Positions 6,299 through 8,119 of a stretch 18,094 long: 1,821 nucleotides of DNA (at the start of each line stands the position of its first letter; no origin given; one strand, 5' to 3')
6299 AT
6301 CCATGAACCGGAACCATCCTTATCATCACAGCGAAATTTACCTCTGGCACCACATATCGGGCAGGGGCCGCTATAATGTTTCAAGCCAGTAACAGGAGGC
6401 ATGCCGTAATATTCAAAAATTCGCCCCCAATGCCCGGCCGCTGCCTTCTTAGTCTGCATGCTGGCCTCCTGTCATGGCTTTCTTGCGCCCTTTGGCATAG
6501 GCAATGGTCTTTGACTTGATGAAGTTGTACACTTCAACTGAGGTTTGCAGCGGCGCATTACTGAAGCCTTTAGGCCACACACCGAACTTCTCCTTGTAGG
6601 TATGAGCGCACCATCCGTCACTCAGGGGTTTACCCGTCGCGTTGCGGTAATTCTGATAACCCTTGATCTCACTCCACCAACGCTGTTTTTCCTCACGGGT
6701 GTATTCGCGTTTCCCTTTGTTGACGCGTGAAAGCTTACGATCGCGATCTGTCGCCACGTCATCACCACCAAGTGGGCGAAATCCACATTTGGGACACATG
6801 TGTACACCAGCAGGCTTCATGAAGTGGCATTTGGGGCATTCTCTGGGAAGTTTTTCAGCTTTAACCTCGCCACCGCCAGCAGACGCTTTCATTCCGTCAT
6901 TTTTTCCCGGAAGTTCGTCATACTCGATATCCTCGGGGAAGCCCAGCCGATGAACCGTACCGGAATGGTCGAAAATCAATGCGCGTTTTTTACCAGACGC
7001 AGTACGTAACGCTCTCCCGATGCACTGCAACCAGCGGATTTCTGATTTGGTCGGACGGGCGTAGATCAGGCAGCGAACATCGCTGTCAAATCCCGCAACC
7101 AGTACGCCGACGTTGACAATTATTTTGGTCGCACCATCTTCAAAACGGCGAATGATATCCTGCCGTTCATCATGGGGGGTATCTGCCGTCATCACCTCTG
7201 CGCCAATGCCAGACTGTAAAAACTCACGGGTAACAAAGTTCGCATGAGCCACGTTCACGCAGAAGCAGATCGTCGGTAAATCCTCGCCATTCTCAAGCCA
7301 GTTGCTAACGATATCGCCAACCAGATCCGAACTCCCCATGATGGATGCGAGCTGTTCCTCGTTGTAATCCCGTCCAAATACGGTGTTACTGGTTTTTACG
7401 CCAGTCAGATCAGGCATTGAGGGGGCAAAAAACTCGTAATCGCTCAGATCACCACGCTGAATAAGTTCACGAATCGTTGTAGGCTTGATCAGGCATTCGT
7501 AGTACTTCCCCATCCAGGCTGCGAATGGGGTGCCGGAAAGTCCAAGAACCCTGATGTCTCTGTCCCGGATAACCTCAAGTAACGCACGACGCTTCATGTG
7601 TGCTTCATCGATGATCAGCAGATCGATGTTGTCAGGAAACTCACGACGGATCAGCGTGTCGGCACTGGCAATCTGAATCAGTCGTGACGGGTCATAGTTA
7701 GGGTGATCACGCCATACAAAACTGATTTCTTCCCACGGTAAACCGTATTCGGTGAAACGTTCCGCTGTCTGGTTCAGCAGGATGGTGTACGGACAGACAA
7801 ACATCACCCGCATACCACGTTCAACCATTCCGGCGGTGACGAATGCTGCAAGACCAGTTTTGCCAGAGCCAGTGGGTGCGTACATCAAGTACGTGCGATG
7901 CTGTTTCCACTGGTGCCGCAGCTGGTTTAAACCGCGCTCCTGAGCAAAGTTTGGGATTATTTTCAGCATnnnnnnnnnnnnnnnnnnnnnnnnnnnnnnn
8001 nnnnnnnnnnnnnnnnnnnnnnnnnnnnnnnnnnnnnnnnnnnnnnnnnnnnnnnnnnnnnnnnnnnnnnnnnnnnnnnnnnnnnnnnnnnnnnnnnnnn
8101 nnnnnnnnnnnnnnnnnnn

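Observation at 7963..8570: Helicase-primase replication module (not lambda O/P) preceded by a repeat-rich candidate origin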

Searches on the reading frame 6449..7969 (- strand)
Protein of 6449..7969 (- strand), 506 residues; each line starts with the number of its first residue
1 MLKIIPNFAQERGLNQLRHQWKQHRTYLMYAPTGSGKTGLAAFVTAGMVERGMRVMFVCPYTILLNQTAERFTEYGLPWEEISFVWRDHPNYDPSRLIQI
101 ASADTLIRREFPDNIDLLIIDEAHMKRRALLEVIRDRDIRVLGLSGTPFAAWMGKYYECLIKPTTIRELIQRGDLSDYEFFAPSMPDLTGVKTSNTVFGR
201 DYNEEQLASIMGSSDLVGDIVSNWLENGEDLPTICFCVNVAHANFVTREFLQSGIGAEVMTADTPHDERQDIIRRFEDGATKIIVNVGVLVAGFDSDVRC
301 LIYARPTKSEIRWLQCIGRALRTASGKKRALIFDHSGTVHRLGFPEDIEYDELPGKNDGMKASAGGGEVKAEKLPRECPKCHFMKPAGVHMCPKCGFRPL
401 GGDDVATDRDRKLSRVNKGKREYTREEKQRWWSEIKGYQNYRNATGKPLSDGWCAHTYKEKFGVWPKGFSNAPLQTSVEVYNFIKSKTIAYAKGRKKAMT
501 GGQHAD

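Call 3: search_protein_families(library=pfam, proteins=[window:6449-7969:-], max_evalue=0.01)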
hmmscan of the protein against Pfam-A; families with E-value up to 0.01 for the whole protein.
window:6449-7969:- (506 aa): 4 families
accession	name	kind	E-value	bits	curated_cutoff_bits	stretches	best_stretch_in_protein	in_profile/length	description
PF04851.21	ResIII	-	4.1e-15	56.5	22.5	1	7-149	5-163/164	Type III restriction enzyme, res subunit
PF00271.37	Helicase_C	-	4.1e-12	46.8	23.5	1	223-323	8-109/110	Helicase conserved C-terminal domain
PF00270.35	DEAD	-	3.1e-10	40.5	26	1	21-129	11-132/167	DEAD/DEAH box helicase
PF13604.12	AAA_30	-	0.002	18.3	27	1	23-142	17-120/191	AAA domain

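Call 15: search_protein_families(library=phrogs, proteins=[window:6449-7969:-], max_evalue=0.01)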
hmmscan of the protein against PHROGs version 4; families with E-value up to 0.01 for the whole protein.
window:6449-7969:- (506 aa): 8 families
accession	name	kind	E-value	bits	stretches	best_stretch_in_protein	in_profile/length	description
phrog_16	-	DNA, RNA and nucleotide metabolism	1.1e-110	372.4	1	10-455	277-682/986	DNA helicase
phrog_9690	-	DNA, RNA and nucleotide metabolism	1.4e-13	51.5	1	109-335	35-268/306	DNA helicase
phrog_16694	-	unknown function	2.4e-11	43.4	2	217-334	545-673/1010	-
phrog_62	-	DNA, RNA and nucleotide metabolism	2.6e-09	36.1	1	3-152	694-853/1881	DNA helicase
phrog_16259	-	DNA, RNA and nucleotide metabolism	2e-08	34.9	1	24-127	133-237/330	DNA helicase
phrog_6819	-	DNA, RNA and nucleotide metabolism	1.7e-07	31.1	1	19-126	31-146/645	Holliday junction branch migration helicase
phrog_2488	-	DNA, RNA and nucleotide metabolism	0.00098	19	0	9-73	22-92/579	DNA helicase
phrog_17901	-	DNA, RNA and nucleotide metabolism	0.0014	20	1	297-336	29-68/109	DNA helicase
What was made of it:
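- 6449..7969 (-): SF2 DEAD/DEAH helicase, equal to Eru1A. Pfam and PHROG hits (calls 3, 15).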

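Call 16: search_protein_families(library=ncbifam, proteins=[window:6449-7969:-], max_evalue=0.01)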
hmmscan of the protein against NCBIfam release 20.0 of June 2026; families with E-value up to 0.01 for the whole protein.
window:6449-7969:- (506 aa): 23 families
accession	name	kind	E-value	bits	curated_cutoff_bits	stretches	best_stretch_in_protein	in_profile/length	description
NF053632.1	heli_RadD_YejH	equivalog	8.5e-26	90.4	720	1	15-346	13-365/573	DNA repair helicase RadD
TIGR04095.1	dnd_restrict_1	equivalog_domain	4.2e-12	45.8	600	2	254-335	313-395/451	DNA phosphorothioation system restriction enzyme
NF010337.0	PRK13766.1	equivalog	1.5e-10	39.9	610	2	6-124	12-142/781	Hef nuclease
NF008521.0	PRK11448.1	equivalog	7.6e-08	30.8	729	1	221-334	689-813/1123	type I restriction-modification system endonuclease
NF046051.1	restrict_EcoAI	equivalog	2.2e-07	29.7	550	1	192-354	373-544/768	EcoAI/FtnUII family type I restriction enzme subunit R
TIGR00614.1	recQ_fam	subfamily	3.5e-05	22.8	219.8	1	216-332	212-329/470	RecQ family ATP-dependent DNA helicase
NF041063.1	DpdF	equivalog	4.1e-05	22.3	550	0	232-320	379-469/813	protein DpdF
TIGR00643.1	recG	equivalog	8.5e-05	21.4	659.4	0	28-74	260-306/629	ATP-dependent DNA helicase RecG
NF008165.0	PRK10917.1-3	equivalog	0.00012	20.8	711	1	9-74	268-335/692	ATP-dependent DNA helicase RecG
NF008394.0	PRK11192.1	equivalog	0.00021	20.3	507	1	223-328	240-344/441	ATP-dependent RNA helicase SrmB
NF008168.0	PRK10917.2-2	equivalog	0.00028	19.3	718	0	9-141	369-471/795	ATP-dependent DNA helicase RecG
NF008744.0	PRK11776.1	equivalog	0.00035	19.3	524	1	220-323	232-336/460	ATP-dependent RNA helicase DbpA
TIGR01054.1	rgy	equivalog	0.00037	18.2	471.7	1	25-75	96-146/1172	reverse gyrase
TIGR01587.1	cas3_core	equivalog_domain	0.00038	19.7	102.45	1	28-74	3-51/358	CRISPR-associated helicase Cas3'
NF004069.0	PRK05580.2-1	equivalog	0.0011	17.5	767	1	19-75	121-177/612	primosomal protein N'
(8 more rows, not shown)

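Call 79: find_related_loci(query=A8, collection=viral_contigs, flank=3000)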
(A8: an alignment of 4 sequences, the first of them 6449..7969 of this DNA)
Query A8 (506 aa) in viral_contigs; peptide patterns used: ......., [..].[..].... (x = any residue, [..] = any of these).
447 stretches matched a pattern; 412 encode a relative of the query (tblastn E <= 1e-3); the best 80 are kept; 80 distinct loci.
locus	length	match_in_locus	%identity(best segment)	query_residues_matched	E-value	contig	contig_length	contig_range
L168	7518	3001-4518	100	1-506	0e+0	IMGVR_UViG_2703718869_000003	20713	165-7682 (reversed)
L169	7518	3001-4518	100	1-506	0e+0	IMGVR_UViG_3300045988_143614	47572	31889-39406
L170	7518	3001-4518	100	1-506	0e+0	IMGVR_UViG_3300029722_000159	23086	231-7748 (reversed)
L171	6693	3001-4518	99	1-506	0e+0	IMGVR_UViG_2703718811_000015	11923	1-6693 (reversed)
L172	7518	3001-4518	99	1-506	0e+0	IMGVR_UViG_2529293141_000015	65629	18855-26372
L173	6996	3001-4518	99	1-506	0e+0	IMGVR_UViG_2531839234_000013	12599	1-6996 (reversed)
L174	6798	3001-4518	99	1-506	0e+0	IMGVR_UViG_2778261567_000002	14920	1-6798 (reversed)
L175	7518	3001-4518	99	1-506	0e+0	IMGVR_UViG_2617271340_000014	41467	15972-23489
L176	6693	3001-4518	99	1-506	0e+0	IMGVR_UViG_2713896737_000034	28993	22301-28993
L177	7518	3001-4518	98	1-506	0e+0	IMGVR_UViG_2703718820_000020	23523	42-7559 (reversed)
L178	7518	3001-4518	99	1-506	0e+0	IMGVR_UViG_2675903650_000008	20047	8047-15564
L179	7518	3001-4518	98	1-506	0e+0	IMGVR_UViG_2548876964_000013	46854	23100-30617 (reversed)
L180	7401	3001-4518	98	1-506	0e+0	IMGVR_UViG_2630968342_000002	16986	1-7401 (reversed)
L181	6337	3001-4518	98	1-506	0e+0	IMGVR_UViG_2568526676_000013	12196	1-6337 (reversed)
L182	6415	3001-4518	98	1-506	0e+0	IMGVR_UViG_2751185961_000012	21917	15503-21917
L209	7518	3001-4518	67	1-504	0e+0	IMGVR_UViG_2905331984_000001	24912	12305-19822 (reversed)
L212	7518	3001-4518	67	1-504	0e+0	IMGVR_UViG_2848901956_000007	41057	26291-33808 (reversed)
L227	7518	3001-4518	67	1-504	0e+0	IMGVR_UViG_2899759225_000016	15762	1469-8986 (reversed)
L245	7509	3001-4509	68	1-497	0e+0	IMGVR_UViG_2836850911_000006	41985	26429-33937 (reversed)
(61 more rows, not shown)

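Call 90: search_dna_similar(query=window:6449-7969:-, collection=plasmids, mode=protein, max_evalue=1e-20, max_rows=25)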
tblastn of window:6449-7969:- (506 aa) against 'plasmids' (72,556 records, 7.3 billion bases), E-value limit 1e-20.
Records with a match: 128; places in all: 130; records where one place covers at least 80% of the query: 64.
Best place of each record, by identity: 60-80% 21; <60% 107.
By first word of the organism name: Pseudomonas 23; Klebsiella 14; Nostoc 14; Picosynechococcus 6; Stutzerimonas 5; Apilactobacillus 5; Salmonella 4; Alicyclobacillus 4; Calothrix 3; Arcobacter 3; and 37 more.
By predicted mobility (MOB-suite, as given by PLSDB): non-mobilizable 73; conjugative 33; mobilizable 22.
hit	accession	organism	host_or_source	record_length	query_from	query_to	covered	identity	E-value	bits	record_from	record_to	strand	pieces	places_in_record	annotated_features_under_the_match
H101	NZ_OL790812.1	Proteus mirabilis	-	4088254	1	504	100%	67.4%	0e+0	740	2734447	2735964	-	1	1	none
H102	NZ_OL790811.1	Proteus mirabilis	-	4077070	1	500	99%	67.9%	0e+0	738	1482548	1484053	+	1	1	none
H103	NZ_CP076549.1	Klebsiella pneumoniae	urine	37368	1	506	100%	66.8%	0e+0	732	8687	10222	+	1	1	DEAD/DEAH box helicase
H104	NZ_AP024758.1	Klebsiella pneumoniae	Homo sapiens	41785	1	506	100%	66.8%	0e+0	732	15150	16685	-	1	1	DEAD/DEAH box helicase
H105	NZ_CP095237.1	Klebsiella pneumoniae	Homo,sputum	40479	1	506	100%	66.8%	0e+0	732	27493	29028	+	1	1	DEAD/DEAH box helicase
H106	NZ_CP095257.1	Klebsiella pneumoniae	Homo,sputum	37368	1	506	100%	66.8%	0e+0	732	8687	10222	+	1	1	DEAD/DEAH box helicase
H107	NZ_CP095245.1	Klebsiella pneumoniae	Homo,Diversion fluid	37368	1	506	100%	66.8%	0e+0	732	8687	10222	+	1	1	DEAD/DEAH box helicase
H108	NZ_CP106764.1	Klebsiella pneumoniae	Homo sapiens,sputum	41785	1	506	100%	66.8%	0e+0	732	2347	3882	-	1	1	DEAD/DEAH box helicase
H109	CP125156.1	Klebsiella pneumoniae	-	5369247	1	506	100%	66.8%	0e+0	732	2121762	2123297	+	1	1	DEAD/DEAH box helicase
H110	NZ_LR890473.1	Klebsiella pneumoniae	Homo sapiens,wound swab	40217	1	506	100%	66.8%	0e+0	731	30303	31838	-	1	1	DEAD/DEAH box helicase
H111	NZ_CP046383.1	Klebsiella pneumoniae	Homo sapiens,Pure culture one microbial ...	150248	1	503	99%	67.2%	0e+0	731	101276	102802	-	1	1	DEAD/DEAH box helicase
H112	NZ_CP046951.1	Klebsiella pneumoniae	Homo sapiens,Pure culture one microbial ...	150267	1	503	99%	67.2%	0e+0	731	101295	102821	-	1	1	DEAD/DEAH box helicase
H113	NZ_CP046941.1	Klebsiella pneumoniae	Homo sapiens,Pure culture one microbial ...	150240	1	503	99%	67.2%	0e+0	731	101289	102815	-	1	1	DEAD/DEAH box helicase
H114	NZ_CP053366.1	Klebsiella pneumoniae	Homo sapiens,blood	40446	1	506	100%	66.6%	0e+0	729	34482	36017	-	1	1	DEAD/DEAH box helicase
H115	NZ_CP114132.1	Escherichia coli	pig,gut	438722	2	505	100%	65.8%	0e+0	714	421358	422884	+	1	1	DEAD/DEAH box helicase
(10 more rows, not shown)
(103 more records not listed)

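Call 99: search_protein_families(library=pfam, proteins=[L209:1732-2388:+, L209:2252-3007:+], max_evalue=0.01)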
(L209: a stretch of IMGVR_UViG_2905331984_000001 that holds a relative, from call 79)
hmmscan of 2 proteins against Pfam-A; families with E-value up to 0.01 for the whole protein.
L209:1732-2388:+ (218 aa): 3 families
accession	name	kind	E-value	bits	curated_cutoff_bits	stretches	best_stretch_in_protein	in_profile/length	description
PF05732.17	RepL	-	4.6e-05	23.4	20.3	1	68-158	45-133/164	Firmicute plasmid replication protein (RepL)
PF13730.12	HTH_36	-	6.6e-05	23.1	25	1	80-130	6-55/55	Helix-turn-helix domain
PF08279.18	HTH_11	-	0.007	16.7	25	0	105-128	20-43/55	HTH domain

L209:2252-3007:+ (251 aa): 3 families
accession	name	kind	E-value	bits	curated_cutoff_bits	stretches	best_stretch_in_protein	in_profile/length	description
PF07463.16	NUMOD4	-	3.1e-15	56.6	23.4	1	60-118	1-49/49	NUMOD4 motif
PF13392.12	HNH_3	-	8e-06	25.8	24.8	1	128-169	3-44/46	HNH endonuclease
PF22083.2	I-HmuI_NUMOD-like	-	0.00018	21.5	27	1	215-240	21-46/46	DNA endonuclease I-HmuI-like, NUMOD-like domain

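Call 102: search_protein_families(library=pfam, proteins=[L245:2395-2937:+, L245:1796-2116:+], max_evalue=0.01)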
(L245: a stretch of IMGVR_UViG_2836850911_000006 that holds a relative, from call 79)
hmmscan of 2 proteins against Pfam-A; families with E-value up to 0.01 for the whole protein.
L245:2395-2937:+ (180 aa): 4 families
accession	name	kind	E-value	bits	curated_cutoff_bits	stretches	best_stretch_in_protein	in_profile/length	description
PF05732.17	RepL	-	6.8e-05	22.9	20.3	1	46-121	58-132/164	Firmicute plasmid replication protein (RepL)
PF03551.20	PadR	-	0.0002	21.7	27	1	50-108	2-69/75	Transcriptional regulator PadR-like family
PF01978.25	TrmB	-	0.0023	18.2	25.6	1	46-100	11-58/68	Sugar-specific transcriptional regulator TrmB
PF13730.12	HTH_36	-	0.0056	16.9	25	0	44-93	6-54/55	Helix-turn-helix domain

L245:1796-2116:+ (106 aa): 1 family
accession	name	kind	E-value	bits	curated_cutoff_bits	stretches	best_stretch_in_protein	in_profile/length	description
PF24437.2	INTS7_HB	-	0.0075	16.8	23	1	36-65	141-170/182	Integrator complex subunit 7 helical bundle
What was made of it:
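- Replacement of the element by a RepL-like gene is not explained by this reading (calls 99, 102).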
